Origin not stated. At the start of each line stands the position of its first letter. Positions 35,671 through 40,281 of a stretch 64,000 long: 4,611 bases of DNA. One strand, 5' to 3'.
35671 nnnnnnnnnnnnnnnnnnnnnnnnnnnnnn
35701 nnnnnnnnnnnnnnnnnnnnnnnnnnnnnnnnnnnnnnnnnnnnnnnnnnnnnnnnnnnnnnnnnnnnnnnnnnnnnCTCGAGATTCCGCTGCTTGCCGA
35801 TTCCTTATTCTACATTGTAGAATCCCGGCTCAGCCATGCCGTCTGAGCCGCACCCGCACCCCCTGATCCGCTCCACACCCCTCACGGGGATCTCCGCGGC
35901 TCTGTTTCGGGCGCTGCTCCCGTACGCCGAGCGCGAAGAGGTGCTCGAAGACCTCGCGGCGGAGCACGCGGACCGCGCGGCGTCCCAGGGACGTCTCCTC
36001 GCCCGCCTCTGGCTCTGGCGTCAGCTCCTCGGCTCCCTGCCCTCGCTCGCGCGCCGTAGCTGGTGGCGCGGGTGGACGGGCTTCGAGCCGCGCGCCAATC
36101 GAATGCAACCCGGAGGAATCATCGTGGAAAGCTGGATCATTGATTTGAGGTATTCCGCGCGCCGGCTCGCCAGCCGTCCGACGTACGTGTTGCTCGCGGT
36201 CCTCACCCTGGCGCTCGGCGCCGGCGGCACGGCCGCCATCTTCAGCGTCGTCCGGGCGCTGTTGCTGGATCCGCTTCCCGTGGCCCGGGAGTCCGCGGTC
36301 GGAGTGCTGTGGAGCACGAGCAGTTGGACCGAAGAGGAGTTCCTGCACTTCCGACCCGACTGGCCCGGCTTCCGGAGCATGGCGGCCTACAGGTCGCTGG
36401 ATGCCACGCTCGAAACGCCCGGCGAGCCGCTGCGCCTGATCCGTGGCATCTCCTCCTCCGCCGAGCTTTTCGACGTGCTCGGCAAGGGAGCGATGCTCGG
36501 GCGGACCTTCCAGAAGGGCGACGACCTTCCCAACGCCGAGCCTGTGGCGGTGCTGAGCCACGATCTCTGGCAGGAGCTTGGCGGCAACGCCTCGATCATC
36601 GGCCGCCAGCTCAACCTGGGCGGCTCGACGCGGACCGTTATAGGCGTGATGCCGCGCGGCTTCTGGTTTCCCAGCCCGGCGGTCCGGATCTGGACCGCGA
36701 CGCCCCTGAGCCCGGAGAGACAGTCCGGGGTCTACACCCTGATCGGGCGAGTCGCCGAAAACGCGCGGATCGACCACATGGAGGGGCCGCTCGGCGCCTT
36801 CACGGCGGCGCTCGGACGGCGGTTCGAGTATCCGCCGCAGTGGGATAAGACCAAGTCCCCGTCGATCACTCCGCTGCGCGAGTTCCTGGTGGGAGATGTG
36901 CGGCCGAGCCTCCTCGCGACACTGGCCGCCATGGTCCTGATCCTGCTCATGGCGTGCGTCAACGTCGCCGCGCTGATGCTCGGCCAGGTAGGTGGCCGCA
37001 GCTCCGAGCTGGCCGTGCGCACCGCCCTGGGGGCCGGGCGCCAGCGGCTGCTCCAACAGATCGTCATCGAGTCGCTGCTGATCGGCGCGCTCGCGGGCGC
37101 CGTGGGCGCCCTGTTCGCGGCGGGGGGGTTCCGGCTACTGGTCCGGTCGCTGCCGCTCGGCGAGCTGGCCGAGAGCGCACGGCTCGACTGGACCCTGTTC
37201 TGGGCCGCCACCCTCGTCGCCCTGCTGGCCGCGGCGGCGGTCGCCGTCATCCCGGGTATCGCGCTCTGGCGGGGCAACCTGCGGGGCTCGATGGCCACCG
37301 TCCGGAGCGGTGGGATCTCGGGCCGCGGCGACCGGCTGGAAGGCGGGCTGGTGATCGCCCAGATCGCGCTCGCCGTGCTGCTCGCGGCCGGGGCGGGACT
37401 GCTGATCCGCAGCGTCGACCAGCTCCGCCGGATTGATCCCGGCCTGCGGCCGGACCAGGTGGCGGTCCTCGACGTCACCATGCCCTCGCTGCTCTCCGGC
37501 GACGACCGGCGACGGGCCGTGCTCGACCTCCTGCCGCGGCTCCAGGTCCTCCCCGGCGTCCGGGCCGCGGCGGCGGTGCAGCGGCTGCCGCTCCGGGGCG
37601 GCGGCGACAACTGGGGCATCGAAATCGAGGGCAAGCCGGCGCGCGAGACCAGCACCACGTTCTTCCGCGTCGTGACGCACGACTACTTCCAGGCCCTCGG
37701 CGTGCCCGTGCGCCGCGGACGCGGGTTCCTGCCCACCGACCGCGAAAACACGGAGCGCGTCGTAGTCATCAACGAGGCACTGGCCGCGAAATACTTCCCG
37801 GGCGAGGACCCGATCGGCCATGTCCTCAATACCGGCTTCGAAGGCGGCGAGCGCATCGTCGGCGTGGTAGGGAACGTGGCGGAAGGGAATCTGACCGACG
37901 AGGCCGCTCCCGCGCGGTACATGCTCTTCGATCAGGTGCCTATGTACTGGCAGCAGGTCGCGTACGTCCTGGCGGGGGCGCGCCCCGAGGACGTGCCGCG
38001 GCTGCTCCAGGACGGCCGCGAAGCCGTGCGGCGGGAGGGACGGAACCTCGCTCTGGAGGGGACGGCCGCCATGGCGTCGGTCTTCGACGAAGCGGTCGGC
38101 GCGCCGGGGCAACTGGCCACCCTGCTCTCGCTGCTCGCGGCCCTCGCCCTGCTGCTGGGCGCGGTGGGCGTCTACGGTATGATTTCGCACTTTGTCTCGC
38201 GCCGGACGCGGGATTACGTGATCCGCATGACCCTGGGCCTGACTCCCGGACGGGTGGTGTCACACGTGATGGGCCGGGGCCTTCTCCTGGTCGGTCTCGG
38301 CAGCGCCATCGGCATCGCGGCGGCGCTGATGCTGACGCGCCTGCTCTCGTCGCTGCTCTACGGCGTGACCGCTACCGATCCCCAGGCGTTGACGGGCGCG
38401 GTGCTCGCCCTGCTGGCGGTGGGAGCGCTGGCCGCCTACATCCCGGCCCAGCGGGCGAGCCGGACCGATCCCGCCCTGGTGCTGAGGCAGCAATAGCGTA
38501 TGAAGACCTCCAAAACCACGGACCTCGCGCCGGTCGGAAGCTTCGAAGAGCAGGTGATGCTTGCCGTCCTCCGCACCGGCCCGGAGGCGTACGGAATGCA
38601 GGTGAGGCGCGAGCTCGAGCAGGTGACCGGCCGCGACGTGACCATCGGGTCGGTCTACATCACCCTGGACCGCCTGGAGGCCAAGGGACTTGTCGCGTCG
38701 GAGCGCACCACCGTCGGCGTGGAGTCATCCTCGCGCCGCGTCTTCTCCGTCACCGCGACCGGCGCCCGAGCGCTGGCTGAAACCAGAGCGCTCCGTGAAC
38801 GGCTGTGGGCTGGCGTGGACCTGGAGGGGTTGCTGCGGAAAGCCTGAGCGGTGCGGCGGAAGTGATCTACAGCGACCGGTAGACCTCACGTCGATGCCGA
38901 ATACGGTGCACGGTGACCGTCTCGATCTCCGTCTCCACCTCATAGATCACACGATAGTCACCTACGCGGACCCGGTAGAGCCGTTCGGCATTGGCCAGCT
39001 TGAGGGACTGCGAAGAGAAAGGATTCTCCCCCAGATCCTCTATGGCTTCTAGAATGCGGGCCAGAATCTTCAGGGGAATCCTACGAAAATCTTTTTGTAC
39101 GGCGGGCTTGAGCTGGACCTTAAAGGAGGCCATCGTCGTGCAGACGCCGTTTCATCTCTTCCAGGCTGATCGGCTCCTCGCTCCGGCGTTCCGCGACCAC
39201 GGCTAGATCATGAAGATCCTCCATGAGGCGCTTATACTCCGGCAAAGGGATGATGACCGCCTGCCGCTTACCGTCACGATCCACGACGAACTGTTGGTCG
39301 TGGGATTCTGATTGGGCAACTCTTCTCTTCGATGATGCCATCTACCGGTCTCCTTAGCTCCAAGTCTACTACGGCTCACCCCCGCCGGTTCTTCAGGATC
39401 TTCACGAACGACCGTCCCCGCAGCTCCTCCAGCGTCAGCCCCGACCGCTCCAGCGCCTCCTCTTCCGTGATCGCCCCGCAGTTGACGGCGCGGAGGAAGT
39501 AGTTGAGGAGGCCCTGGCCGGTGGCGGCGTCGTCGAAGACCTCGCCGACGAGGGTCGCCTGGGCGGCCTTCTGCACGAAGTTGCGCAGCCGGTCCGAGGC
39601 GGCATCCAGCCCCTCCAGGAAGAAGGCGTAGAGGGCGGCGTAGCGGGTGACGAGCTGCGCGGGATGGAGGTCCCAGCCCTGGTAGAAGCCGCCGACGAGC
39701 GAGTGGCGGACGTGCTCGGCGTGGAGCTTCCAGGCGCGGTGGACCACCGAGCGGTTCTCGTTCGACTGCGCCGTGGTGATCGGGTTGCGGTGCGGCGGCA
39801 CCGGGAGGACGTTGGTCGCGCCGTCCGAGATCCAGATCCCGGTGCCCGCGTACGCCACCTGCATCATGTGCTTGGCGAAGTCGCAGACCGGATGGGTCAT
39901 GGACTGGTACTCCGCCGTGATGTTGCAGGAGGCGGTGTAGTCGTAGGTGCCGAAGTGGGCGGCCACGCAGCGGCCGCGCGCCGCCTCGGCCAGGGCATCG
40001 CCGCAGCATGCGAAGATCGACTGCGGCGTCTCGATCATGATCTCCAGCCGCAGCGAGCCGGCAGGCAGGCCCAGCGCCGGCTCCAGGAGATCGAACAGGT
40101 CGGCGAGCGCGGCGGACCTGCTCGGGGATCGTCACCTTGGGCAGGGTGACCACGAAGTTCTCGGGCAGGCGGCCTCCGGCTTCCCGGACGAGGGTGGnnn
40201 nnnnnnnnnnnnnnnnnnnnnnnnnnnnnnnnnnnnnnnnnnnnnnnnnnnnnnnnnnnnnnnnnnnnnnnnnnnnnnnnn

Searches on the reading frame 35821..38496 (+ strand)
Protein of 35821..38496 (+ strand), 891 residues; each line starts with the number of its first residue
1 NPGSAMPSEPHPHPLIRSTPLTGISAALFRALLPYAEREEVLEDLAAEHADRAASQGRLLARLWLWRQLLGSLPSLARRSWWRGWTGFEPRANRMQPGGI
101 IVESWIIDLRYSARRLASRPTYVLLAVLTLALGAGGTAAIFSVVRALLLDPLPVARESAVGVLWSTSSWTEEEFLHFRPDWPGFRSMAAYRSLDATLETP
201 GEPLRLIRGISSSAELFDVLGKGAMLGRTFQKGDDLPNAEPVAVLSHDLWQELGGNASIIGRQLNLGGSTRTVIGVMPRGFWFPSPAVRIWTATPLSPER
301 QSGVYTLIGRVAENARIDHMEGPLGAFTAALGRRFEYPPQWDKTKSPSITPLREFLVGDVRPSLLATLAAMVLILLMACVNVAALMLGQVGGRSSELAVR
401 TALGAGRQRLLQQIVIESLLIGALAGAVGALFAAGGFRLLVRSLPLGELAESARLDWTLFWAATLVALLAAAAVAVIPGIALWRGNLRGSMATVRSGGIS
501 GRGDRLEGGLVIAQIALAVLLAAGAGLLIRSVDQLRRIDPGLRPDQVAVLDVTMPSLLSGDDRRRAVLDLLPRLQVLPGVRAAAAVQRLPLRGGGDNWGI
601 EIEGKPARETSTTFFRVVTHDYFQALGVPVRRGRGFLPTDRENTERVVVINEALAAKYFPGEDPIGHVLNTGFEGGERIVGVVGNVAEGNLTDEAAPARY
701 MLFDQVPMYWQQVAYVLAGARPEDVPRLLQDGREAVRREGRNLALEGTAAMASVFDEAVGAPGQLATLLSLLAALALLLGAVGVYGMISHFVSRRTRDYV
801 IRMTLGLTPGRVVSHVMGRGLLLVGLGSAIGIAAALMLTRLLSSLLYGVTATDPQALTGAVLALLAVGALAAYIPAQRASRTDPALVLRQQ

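Call 30: search_protein_families(library=pfam, proteins=[window:35821-38496:+], max_evalue=0.0001)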
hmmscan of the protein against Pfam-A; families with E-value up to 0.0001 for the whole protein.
window:35821-38496:+ (891 aa): 2 families
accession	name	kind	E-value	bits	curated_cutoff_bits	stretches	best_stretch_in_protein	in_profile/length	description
PF12704.14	MacB_PCD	-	5.1e-28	99.2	27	2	124-318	2-198/207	MacB-like periplasmic core domain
PF02687.27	FtsX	-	4.6e-20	72.3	25.5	2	771-884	2-120/120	FtsX-like permease C-terminal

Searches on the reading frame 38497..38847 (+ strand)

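Call 30: search_protein_families(library=pfam, proteins=[window:38497-38847:+], max_evalue=0.0001)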
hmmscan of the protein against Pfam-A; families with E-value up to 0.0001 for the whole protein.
window:38497-38847:+ (116 aa): 1 family
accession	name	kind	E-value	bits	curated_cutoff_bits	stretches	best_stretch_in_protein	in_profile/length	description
PF03551.20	PadR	-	1.5e-13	51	27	1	21-95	1-75/75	Transcriptional regulator PadR-like family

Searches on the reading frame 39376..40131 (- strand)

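Call 30: search_protein_families(library=pfam, proteins=[window:39376-40131:-], max_evalue=0.0001)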
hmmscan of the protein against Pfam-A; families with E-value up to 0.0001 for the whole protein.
window:39376-40131:- (251 aa): 2 families
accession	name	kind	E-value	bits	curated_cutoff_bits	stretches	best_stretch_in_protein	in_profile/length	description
PF22484.2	DUF6986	-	7.1e-107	358.2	27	1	5-245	177-408/408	Domain of unknown function (DUF6986)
PF01274.28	MS_TIM-barrel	-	7.7e-05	22.3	26.4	0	7-92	62-144/248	Malate synthase, TIM barrel domain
